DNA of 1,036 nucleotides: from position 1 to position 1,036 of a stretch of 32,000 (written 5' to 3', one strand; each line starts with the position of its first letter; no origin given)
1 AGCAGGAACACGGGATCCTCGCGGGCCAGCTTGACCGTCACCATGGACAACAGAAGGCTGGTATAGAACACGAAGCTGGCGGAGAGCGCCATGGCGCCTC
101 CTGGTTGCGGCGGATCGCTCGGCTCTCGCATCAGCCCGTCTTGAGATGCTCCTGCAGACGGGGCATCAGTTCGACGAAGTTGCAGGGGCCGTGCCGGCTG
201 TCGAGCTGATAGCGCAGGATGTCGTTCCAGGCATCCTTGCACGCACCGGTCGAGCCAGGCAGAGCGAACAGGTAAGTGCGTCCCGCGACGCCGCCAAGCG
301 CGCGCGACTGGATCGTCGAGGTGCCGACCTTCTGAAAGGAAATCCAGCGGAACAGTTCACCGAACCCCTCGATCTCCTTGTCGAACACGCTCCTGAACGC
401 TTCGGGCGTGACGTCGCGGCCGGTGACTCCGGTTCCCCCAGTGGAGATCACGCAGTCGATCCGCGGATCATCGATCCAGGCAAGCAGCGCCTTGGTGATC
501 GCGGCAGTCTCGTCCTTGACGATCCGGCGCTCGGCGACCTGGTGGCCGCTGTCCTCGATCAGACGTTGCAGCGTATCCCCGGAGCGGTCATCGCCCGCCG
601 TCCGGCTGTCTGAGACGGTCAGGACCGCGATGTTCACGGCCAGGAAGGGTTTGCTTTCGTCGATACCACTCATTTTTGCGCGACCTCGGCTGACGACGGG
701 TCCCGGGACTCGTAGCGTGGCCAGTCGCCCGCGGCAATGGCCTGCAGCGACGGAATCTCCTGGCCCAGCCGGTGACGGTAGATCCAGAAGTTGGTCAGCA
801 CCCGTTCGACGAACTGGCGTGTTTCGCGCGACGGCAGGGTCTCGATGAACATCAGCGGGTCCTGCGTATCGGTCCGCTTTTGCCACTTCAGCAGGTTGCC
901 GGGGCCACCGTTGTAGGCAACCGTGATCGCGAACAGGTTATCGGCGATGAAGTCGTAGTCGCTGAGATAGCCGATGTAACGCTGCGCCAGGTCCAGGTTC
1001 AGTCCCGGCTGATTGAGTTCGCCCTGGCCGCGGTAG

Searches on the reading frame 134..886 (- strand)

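Call 35: search_protein_families(library=pfam, proteins=[window:134-886:-], max_evalue=0.001)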
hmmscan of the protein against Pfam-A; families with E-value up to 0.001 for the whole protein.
window:134-886:- (251 aa): 1 family
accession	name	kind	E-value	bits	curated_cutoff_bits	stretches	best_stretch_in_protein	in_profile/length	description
PF00994.29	MoCF_biosynth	-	2.1e-32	112.2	26.6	1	87-228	1-142/144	Probable molybdopterin binding domain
